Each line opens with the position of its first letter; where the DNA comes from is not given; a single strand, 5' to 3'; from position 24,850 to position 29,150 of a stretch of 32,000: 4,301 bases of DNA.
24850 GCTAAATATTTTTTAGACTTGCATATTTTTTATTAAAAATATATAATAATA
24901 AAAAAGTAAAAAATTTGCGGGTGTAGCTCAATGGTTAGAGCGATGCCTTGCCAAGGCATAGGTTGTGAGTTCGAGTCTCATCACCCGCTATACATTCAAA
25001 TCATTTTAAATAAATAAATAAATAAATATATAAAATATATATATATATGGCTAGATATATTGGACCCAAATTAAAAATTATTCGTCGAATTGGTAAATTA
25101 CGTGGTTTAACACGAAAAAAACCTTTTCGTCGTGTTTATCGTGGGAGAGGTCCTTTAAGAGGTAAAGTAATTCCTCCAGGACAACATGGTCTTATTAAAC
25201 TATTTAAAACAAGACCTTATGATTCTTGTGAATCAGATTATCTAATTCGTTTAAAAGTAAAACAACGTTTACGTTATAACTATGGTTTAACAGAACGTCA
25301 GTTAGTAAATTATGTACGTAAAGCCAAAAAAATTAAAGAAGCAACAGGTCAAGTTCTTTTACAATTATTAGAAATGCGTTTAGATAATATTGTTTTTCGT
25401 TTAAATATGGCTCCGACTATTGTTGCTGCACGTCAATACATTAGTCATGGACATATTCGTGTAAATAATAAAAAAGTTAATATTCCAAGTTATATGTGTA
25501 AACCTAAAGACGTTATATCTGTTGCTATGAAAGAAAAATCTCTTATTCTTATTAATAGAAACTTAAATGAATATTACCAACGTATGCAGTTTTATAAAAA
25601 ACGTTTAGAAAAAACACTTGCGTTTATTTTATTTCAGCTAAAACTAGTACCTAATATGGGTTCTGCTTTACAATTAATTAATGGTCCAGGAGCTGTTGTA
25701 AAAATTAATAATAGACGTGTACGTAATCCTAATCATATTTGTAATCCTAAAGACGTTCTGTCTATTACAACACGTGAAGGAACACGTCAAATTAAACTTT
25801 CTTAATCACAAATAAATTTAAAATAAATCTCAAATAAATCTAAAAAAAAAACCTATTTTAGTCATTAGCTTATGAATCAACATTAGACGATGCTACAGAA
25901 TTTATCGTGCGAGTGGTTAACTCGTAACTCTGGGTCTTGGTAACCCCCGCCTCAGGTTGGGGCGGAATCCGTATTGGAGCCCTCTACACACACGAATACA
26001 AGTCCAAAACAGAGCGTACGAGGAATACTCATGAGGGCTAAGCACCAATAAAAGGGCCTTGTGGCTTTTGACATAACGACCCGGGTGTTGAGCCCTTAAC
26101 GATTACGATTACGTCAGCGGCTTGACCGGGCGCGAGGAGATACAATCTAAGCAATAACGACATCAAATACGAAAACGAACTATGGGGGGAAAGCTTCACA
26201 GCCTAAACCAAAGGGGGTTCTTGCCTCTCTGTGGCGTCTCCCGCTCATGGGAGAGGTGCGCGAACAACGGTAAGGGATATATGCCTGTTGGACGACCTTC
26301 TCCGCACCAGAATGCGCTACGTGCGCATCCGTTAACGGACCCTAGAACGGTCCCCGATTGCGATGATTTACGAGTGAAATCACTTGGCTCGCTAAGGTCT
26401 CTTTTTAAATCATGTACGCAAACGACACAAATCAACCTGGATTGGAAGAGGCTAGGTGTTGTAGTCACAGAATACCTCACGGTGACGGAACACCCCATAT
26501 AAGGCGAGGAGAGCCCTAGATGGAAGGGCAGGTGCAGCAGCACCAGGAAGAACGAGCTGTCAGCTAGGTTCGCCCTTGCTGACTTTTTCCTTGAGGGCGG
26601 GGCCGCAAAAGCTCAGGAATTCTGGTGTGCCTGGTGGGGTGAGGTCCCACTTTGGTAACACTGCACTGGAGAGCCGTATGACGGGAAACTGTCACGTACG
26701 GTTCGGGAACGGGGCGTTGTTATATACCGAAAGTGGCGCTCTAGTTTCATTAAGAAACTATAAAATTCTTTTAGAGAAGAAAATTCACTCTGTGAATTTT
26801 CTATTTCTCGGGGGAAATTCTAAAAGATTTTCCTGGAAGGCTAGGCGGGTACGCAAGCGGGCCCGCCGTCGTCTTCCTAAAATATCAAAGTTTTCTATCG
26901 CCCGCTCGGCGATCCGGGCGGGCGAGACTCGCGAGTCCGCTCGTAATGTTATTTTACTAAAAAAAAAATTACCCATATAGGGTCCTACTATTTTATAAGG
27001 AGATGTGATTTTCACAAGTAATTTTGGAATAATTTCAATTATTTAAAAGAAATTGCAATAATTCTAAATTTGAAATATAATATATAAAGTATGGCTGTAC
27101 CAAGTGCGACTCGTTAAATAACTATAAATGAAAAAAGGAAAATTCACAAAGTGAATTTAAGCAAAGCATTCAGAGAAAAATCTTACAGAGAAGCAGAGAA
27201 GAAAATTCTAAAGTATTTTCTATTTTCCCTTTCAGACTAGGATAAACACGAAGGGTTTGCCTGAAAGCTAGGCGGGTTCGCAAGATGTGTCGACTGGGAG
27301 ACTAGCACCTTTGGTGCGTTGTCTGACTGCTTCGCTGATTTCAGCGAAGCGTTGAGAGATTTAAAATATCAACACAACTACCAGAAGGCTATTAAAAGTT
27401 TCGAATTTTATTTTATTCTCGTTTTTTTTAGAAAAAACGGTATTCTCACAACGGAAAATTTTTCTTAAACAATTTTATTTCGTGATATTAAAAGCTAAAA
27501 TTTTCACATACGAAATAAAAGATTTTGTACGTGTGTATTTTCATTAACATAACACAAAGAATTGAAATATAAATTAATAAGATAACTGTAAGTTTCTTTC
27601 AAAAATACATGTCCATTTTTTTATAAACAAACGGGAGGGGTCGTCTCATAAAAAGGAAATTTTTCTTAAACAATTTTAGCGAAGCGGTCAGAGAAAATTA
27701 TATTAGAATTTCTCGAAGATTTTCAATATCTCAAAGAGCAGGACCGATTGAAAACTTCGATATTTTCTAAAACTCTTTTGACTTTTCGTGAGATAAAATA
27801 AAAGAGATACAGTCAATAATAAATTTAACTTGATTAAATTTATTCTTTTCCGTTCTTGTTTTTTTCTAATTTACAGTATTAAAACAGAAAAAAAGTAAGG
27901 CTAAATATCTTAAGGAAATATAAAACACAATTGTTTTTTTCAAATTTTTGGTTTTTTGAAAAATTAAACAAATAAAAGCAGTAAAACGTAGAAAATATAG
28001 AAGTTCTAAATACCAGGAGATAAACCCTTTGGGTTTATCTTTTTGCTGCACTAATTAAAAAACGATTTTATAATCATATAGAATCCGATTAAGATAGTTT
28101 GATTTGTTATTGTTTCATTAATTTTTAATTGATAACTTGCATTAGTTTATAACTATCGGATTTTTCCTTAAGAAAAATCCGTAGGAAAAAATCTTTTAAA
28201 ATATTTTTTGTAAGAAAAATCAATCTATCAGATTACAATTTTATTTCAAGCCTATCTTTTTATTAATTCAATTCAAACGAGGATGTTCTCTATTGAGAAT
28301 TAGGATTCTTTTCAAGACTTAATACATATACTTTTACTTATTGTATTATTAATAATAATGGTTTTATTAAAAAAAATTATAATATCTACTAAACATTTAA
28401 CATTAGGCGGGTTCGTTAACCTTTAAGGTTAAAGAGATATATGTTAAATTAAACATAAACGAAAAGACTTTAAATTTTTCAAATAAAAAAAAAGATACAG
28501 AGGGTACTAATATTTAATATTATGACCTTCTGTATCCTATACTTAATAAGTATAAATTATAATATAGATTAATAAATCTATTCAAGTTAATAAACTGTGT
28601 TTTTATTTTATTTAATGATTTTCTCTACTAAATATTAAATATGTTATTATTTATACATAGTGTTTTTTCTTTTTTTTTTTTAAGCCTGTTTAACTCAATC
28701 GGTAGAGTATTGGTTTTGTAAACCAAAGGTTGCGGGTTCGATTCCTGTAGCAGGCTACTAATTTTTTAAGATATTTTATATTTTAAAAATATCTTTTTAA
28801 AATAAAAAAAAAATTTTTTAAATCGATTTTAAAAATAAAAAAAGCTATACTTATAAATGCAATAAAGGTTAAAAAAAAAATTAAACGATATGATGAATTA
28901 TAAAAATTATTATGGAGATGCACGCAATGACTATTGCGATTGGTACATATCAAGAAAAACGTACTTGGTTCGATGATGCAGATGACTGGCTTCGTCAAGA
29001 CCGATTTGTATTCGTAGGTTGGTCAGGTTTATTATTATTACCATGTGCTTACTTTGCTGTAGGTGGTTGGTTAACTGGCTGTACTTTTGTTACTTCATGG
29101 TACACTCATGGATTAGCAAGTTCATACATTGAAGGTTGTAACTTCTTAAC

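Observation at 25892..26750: Free-standing, ORF-less but structurally complete group II intron in the rps4 3' region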

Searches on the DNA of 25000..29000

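Call 6: search_rna_families(source=window, start=25000, end=29000, threshold=evalue, max_evalue=10, show_alignments=6)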
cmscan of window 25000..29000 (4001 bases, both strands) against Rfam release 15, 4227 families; matches with E-value up to 10: 10.
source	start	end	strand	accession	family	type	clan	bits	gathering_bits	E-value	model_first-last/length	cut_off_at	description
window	28684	28756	+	RF00005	tRNA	Gene; tRNA;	CL00001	68.2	29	6.3e-14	1-71/71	no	tRNA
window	26669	26750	+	RF00029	Intron_gpII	Intron;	-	66.2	40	5.3e-12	1-77/77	no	Group II catalytic intron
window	26669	26708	+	RF04357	Plastid-ndhA-ndhB-2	Intron;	CL00155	47.4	53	8.4e-09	1-41/41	no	Plastid-ndhA-ndhB-2 group II-D5 intron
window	26671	26704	+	RF04336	Plastid-petD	Intron;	-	27.7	65.5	0.0078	10-43/47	no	Plastid-petD group II-D5 intron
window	26824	26924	+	RF00627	P15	Gene;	-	27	70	0.0096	1-119/119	no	Pseudomonas sRNA P15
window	28013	28122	-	RF02449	ncr1015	Gene; sRNA;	-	24.8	60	2.2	1-121/121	no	Bacillus sRNA ncr1015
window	28459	28515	+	RF02844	RefA9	Gene; antisense;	-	24.4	49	1.3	1-64/64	no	Enterococcus sRNA A9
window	27424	27465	+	RF00480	HIV_FE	Cis-reg; frameshift_element;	-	23.7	45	3.1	1-52/52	no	HIV Ribosomal frameshift signal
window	27937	27961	+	RF01334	CRISPR-DR21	Gene; CRISPR;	-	23.5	48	0.79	1-37/37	no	CRISPR RNA direct repeat element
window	27709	27792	-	RF03545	Flavi_ISFV_CRE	Cis-reg;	-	23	41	1.8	1-89/89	no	Insect-specific Flavivirus 3' UTR cis-acting replication element (CRE)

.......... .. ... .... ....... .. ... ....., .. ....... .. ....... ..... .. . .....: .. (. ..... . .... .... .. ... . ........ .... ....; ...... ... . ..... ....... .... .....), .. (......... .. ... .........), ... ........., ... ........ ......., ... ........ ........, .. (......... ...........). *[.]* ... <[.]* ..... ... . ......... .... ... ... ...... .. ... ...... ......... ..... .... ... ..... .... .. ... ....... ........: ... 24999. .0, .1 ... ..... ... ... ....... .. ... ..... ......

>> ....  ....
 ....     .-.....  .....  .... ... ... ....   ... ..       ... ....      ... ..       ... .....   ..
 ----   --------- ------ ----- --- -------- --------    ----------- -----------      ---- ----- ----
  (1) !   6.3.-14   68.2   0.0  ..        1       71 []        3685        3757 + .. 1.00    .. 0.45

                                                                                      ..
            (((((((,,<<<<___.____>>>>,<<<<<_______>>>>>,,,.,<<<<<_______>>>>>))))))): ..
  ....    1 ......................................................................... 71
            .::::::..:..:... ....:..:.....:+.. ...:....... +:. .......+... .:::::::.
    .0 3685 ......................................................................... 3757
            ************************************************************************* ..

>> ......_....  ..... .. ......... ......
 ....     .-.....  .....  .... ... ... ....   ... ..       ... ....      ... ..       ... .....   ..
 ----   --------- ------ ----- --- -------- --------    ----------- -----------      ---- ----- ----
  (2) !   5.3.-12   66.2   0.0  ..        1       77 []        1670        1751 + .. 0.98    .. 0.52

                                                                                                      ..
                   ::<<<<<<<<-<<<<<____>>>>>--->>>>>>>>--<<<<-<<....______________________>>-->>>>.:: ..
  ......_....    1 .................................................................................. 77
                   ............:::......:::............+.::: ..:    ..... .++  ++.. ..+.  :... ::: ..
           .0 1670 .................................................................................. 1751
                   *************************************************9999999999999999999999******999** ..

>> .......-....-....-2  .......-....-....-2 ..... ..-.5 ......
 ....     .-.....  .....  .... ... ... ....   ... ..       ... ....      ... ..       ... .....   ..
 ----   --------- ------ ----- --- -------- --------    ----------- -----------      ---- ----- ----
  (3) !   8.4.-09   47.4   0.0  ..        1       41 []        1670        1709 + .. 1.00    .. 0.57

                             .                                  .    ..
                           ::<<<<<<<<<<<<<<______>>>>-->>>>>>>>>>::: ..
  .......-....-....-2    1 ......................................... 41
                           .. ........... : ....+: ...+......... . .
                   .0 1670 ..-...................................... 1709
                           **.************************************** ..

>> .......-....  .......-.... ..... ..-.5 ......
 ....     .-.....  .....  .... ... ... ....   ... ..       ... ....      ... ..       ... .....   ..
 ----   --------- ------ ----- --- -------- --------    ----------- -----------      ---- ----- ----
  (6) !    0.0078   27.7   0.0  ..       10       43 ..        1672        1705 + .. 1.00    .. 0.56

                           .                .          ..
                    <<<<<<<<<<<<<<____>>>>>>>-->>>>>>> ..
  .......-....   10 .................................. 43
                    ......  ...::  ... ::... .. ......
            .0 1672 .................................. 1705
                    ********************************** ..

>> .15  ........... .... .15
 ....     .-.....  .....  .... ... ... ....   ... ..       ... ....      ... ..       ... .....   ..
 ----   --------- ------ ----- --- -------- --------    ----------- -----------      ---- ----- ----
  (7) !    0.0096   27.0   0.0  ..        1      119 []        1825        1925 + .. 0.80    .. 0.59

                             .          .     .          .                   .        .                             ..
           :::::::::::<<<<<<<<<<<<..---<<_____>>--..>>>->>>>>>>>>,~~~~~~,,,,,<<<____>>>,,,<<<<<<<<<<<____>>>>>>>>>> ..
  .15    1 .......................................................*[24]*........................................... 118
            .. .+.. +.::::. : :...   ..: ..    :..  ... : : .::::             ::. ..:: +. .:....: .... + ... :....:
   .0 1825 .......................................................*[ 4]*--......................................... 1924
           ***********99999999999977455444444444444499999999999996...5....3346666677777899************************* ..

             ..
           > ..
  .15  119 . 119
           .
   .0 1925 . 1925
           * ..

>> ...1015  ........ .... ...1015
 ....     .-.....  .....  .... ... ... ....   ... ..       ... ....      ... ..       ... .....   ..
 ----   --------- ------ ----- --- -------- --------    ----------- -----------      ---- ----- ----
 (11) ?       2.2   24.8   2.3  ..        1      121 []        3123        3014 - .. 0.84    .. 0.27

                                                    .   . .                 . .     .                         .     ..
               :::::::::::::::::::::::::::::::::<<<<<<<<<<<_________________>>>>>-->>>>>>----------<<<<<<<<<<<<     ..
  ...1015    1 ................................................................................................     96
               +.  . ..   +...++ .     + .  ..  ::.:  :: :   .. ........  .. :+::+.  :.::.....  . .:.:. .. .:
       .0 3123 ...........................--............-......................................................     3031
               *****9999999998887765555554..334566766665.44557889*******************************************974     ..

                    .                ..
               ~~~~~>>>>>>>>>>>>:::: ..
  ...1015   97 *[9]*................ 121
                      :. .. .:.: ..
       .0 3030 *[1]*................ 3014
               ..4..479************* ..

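Call 36: search_rna_families(source=window, start=25880, end=26780, threshold=evalue, max_evalue=10, show_alignments=0)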
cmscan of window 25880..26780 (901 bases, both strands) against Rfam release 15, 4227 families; matches with E-value up to 10: 3.
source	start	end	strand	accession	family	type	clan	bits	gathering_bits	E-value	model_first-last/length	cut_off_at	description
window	26669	26750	+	RF00029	Intron_gpII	Intron;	-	66.2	40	1.2e-12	1-77/77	no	Group II catalytic intron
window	26669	26708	+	RF04357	Plastid-ndhA-ndhB-2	Intron;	CL00155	47.4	53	1.9e-09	1-41/41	no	Plastid-ndhA-ndhB-2 group II-D5 intron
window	26671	26704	+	RF04336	Plastid-petD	Intron;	-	27.7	65.5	0.0017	10-43/47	no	Plastid-petD group II-D5 intron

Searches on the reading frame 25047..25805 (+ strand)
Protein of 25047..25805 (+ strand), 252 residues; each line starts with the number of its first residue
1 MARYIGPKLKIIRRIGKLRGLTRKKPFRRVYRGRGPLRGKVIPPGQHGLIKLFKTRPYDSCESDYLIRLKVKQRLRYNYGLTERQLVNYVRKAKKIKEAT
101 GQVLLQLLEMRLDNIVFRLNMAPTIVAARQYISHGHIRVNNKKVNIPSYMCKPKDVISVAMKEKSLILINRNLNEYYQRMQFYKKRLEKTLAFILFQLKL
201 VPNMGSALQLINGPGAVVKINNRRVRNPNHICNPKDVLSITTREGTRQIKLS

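Call 18: find_encoding_contigs(protein=window:25047-25805:+, flank=6000, max_places=10)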
Protein window:25047-25805:+ (252 aa): 18 contigs read that carry it; 10 places shown.
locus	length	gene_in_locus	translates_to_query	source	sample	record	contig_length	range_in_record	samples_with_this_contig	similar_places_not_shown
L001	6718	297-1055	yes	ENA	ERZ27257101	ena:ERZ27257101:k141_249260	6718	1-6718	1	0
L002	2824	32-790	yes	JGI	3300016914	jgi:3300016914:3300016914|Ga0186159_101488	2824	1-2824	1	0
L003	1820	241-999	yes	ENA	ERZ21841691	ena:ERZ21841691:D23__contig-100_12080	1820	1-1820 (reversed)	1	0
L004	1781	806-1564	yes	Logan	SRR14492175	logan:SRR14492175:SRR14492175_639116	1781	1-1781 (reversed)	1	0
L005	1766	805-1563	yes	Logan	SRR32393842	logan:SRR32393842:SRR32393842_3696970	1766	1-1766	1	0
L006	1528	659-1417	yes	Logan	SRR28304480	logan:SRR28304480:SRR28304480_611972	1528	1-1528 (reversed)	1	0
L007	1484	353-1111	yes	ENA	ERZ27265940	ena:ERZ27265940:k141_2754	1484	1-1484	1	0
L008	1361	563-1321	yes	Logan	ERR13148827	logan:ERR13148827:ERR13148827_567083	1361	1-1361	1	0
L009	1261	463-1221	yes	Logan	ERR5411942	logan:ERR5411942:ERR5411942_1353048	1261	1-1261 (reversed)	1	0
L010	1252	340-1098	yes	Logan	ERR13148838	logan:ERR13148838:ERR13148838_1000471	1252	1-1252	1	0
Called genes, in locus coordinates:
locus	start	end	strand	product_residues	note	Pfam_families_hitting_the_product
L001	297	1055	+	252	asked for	PF00163:Ribosomal_S4, PF01479:S4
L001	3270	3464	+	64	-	-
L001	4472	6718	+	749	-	?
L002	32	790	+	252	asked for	PF00163:Ribosomal_S4, PF01479:S4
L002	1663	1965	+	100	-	-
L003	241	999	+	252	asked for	PF00163:Ribosomal_S4, PF01479:S4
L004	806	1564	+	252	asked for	PF00163:Ribosomal_S4, PF01479:S4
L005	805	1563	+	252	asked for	PF00163:Ribosomal_S4, PF01479:S4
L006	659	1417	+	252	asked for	PF00163:Ribosomal_S4, PF01479:S4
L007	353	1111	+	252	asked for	PF00163:Ribosomal_S4, PF01479:S4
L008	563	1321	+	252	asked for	PF00163:Ribosomal_S4, PF01479:S4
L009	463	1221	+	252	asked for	PF00163:Ribosomal_S4, PF01479:S4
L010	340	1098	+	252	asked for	PF00163:Ribosomal_S4, PF01479:S4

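Call 24: find_encoding_contigs(protein=P0003, flank=4000, max_places=10)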
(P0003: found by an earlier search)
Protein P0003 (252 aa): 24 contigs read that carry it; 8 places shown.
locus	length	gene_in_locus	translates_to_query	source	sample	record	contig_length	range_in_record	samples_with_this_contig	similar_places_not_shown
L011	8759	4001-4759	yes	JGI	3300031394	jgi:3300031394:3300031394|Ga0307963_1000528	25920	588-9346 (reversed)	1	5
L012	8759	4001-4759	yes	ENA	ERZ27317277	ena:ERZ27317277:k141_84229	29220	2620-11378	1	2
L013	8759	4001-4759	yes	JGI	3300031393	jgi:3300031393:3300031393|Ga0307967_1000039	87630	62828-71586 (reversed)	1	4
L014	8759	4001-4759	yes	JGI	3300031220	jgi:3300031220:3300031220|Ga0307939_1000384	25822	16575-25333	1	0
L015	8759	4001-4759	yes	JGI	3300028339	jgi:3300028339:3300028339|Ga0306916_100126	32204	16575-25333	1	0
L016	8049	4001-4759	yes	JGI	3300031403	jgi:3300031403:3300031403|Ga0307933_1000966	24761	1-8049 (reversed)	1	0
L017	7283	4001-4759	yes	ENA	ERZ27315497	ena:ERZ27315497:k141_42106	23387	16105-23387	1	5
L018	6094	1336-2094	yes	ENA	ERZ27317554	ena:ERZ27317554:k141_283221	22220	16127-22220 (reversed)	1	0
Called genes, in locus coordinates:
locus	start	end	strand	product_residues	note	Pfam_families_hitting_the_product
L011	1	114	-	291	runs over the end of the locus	PF00142:Fer4_NifH, PF01656:CbiA, PF02374:ArsA_ATPase, PF10609:ParA (weak), PF13614:AAA_31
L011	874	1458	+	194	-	-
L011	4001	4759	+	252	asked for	PF00163:Ribosomal_S4, PF01479:S4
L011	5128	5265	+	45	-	-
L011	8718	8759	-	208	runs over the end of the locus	?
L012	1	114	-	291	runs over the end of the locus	PF00142:Fer4_NifH, PF01656:CbiA, PF02374:ArsA_ATPase, PF10609:ParA (weak), PF13614:AAA_31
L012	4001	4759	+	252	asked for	PF00163:Ribosomal_S4, PF01479:S4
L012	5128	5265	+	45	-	-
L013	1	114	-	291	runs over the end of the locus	PF00142:Fer4_NifH, PF01656:CbiA, PF02374:ArsA_ATPase, PF10609:ParA (weak), PF13614:AAA_31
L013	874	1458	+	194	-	-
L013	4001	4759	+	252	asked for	PF00163:Ribosomal_S4, PF01479:S4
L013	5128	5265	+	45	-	-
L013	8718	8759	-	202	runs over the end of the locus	-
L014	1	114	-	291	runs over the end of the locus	PF00142:Fer4_NifH, PF01656:CbiA, PF02374:ArsA_ATPase, PF10609:ParA (weak), PF13614:AAA_31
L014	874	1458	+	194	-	-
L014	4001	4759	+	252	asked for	PF00163:Ribosomal_S4, PF01479:S4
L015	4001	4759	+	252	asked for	PF00163:Ribosomal_S4, PF01479:S4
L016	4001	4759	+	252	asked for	PF00163:Ribosomal_S4, PF01479:S4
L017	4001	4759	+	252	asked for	PF00163:Ribosomal_S4, PF01479:S4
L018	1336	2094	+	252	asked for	PF00163:Ribosomal_S4, PF01479:S4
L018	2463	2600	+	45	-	-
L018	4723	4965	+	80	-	-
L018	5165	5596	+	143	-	PF00078:RVT_1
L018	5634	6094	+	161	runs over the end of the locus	PF00078:RVT_1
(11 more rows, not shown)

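Call 29: find_encoding_contigs(protein=P0005, flank=4000, max_places=6)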
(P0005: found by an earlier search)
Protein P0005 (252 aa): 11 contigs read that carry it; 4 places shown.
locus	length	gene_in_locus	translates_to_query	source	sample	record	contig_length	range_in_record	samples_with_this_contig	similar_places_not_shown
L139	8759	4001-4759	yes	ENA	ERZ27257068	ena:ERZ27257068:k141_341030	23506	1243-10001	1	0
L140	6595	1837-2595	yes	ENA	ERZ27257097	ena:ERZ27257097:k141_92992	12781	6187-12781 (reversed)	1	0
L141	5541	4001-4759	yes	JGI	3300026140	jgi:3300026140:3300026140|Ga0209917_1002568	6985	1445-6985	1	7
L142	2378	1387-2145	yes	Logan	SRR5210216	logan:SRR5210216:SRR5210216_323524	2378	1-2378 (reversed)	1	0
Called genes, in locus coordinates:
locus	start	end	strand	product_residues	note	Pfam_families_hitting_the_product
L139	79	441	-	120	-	PF00453:Ribosomal_L20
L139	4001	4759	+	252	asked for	PF00163:Ribosomal_S4, PF01479:S4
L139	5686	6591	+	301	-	PF02874:ATP-synt_ab_N, PF00006:ATP-synt_ab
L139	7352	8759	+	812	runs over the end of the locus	PF00078:RVT_1, PF01348:Intron_maturas2, PF21368:AI2M-like_HNH (weak)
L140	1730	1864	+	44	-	-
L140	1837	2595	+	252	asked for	PF00163:Ribosomal_S4, PF01479:S4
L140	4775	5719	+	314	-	PF00223:PsaA_PsaB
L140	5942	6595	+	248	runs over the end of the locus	PF01541:GIY-YIG, PF07453:NUMOD1 (faint)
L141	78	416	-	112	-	PF00453:Ribosomal_L20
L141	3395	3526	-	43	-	-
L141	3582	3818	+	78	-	-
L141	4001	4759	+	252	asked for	PF00163:Ribosomal_S4, PF01479:S4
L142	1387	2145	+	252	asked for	PF00163:Ribosomal_S4, PF01479:S4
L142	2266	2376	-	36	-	?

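Call 30: find_encoding_contigs(protein=P0010, flank=4000, max_places=6)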
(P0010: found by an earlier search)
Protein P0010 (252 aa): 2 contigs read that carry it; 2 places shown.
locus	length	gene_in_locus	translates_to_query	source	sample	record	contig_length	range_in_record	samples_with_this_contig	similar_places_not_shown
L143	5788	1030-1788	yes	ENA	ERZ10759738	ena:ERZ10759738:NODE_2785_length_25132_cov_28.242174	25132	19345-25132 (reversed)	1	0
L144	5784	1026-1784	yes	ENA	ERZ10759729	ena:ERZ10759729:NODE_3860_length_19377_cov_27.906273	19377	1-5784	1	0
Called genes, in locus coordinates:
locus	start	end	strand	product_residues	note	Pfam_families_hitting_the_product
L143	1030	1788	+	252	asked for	PF00163:Ribosomal_S4, PF01479:S4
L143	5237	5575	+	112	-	PF00453:Ribosomal_L20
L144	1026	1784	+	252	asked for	PF00163:Ribosomal_S4, PF01479:S4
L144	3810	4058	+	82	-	-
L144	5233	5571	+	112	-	PF00453:Ribosomal_L20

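Call 31: find_encoding_contigs(protein=P0006, flank=4000, max_places=6)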
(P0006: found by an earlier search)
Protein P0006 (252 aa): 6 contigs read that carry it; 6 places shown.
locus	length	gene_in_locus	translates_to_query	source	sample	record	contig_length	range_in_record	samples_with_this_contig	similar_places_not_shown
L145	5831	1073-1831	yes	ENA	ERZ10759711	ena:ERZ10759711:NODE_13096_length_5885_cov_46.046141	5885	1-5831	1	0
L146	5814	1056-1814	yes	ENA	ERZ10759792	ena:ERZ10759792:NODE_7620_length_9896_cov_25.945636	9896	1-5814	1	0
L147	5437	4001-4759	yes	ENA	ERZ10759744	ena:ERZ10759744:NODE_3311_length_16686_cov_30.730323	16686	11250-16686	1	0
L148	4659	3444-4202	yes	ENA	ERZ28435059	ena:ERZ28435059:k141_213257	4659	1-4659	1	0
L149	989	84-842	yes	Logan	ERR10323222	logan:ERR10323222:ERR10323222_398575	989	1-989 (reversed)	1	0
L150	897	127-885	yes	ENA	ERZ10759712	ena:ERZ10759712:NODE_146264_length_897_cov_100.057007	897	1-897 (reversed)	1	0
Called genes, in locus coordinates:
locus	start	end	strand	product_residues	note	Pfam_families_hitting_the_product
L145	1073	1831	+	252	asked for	PF00163:Ribosomal_S4, PF01479:S4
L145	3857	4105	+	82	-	-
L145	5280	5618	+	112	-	PF00453:Ribosomal_L20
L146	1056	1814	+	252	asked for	PF00163:Ribosomal_S4, PF01479:S4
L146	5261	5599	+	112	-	PF00453:Ribosomal_L20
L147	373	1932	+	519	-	PF00574:CLP_protease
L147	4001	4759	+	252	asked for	PF00163:Ribosomal_S4, PF01479:S4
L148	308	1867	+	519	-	PF00574:CLP_protease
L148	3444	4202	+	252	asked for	PF00163:Ribosomal_S4, PF01479:S4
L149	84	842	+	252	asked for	PF00163:Ribosomal_S4, PF01479:S4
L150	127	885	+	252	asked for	PF00163:Ribosomal_S4, PF01479:S4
